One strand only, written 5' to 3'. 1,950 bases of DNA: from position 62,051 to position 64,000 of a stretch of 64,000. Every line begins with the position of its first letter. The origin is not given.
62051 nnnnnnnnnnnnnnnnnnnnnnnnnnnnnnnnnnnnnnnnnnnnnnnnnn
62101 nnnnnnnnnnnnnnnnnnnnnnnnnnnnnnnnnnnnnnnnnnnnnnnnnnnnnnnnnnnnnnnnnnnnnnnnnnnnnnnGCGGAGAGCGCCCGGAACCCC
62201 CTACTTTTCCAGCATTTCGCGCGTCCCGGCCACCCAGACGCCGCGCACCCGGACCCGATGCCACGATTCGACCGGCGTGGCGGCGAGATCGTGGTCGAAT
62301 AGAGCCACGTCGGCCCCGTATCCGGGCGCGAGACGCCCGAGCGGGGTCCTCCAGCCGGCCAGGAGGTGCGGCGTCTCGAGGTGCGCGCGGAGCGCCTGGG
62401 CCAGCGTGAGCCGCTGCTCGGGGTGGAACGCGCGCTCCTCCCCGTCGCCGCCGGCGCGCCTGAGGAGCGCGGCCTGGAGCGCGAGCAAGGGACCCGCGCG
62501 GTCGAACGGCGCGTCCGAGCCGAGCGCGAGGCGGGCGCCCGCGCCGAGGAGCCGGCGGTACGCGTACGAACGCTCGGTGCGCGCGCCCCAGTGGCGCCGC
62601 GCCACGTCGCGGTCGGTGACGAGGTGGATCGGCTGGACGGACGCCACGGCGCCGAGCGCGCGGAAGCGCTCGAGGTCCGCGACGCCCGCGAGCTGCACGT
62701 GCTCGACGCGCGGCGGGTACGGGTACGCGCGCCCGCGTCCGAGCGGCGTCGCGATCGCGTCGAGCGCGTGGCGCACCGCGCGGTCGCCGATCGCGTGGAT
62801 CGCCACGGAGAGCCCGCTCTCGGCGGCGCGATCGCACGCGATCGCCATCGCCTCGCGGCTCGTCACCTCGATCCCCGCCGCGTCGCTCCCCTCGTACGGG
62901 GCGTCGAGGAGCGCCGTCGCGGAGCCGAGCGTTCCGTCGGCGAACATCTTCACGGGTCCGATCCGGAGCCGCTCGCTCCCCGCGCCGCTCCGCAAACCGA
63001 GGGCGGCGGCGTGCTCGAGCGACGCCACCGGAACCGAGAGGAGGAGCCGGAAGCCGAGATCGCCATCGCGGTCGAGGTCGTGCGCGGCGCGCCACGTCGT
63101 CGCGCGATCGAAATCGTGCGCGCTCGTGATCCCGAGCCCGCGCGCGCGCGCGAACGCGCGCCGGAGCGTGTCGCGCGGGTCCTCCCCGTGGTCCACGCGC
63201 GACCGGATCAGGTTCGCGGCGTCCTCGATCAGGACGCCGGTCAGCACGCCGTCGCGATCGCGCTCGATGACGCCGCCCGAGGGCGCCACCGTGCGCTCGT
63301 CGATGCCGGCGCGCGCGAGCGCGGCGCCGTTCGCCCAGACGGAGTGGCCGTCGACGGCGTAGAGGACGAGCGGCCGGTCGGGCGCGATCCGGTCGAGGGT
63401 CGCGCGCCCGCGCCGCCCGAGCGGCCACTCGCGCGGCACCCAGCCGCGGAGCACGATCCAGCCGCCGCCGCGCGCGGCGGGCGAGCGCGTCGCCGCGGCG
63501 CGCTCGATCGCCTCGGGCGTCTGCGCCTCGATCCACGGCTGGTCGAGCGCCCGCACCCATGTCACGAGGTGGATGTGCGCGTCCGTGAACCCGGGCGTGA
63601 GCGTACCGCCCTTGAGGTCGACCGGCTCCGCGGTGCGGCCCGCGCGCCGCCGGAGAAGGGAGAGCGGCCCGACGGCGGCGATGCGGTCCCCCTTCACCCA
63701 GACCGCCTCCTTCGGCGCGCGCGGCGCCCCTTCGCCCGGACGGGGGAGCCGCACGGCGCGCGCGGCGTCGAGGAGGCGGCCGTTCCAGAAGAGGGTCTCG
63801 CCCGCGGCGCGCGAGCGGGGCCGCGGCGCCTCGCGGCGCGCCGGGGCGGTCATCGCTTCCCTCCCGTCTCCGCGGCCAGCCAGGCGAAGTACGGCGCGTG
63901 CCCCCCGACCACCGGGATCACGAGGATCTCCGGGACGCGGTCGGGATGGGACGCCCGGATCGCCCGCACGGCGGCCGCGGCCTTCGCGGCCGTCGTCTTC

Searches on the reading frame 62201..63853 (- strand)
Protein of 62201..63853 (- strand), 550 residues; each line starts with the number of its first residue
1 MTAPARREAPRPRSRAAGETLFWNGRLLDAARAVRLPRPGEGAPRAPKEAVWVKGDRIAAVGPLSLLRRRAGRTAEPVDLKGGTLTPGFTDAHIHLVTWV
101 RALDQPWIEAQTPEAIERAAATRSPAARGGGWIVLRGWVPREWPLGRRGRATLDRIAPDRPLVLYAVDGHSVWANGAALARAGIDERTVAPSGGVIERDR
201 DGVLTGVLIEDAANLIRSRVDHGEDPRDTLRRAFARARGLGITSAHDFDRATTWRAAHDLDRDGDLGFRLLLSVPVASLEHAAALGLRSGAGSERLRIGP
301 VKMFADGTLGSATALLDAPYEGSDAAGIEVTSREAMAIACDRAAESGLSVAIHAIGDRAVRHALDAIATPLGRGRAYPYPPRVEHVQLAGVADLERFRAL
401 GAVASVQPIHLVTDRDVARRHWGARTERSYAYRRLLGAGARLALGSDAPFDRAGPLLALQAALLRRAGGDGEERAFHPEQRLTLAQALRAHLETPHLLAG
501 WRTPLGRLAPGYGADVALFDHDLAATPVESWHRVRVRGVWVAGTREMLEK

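Call 20: search_protein_families(library=pfam, proteins=[window:62201-63853:-], max_evalue=0.0001)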
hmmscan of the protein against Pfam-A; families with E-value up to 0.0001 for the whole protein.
window:62201-63853:- (550 aa): 2 families
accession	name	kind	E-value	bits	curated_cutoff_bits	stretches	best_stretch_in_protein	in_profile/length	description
PF07969.17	Amidohydro_3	-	3.4e-81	274.5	29.7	1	78-544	3-469/472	Amidohydrolase family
PF01979.26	Amidohydro_1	-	5.6e-13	49.3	25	1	224-544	32-343/345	Amidohydrolase family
